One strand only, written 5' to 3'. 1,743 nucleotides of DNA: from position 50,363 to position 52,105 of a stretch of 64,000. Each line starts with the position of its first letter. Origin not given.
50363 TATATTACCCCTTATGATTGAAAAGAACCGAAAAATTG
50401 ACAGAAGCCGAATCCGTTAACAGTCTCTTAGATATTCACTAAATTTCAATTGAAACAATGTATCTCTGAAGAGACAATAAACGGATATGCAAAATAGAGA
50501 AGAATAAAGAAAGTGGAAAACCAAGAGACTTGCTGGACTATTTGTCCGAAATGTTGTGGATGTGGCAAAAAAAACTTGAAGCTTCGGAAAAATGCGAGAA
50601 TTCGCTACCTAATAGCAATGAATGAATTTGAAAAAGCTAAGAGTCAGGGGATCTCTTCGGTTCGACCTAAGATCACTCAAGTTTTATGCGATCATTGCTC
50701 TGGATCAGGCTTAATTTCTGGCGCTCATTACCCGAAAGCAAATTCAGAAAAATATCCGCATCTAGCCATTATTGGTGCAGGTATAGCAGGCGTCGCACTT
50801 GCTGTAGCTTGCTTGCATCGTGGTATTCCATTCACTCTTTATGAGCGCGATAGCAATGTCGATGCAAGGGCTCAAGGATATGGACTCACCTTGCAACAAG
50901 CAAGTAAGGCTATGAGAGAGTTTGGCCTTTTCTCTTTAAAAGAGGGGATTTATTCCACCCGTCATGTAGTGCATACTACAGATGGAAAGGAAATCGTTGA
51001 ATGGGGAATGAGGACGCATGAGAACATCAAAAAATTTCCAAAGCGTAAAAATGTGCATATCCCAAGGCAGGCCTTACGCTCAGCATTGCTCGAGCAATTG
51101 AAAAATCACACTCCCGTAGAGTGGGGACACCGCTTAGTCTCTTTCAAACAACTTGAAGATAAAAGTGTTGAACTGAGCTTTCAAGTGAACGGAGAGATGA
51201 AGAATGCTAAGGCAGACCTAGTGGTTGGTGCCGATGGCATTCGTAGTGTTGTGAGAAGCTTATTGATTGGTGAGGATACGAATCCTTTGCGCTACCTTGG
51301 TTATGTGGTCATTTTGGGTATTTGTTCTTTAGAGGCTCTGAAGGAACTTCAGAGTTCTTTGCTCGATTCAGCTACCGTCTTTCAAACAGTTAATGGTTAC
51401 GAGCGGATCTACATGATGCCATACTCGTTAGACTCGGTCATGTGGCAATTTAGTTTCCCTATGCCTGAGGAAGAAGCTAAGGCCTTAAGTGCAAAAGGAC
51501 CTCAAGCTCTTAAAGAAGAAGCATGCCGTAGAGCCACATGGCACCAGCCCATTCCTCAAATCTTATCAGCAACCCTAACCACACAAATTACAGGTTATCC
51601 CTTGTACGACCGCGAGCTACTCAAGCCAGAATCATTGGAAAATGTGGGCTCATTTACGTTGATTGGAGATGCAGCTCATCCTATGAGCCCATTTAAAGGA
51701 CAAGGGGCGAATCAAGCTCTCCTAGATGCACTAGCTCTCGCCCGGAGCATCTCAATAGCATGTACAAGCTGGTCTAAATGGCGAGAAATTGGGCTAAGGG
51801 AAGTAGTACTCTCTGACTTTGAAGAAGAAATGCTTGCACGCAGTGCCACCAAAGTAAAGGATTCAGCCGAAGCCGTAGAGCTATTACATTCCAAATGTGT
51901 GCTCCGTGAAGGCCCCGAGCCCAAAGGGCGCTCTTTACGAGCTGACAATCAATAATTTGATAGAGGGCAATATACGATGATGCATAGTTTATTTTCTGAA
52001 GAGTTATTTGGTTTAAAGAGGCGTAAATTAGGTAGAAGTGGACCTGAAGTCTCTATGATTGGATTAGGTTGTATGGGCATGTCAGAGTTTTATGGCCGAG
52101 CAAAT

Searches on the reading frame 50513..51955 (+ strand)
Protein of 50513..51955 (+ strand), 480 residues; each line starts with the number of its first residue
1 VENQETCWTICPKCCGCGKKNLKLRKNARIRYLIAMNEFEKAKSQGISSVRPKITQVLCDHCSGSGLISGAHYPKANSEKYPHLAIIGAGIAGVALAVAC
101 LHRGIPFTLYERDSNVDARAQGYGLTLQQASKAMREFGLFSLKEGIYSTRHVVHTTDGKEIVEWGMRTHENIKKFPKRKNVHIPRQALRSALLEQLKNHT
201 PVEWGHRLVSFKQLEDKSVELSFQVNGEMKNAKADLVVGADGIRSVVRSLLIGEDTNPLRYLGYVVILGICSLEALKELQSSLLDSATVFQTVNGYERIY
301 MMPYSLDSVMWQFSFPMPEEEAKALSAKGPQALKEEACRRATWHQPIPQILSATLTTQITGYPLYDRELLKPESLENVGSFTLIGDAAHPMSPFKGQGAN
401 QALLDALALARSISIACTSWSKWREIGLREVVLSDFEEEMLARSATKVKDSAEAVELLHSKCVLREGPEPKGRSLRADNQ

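Call 53: search_protein_families(library=pfam, proteins=[window:50513-51955:+], max_evalue=0.00001)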
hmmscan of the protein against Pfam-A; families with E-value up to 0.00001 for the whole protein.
window:50513-51955:+ (480 aa): 1 family
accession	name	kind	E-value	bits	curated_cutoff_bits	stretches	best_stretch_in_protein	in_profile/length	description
PF01494.25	FAD_binding_3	-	5.6e-21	75.6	22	1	85-416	5-321/349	FAD binding domain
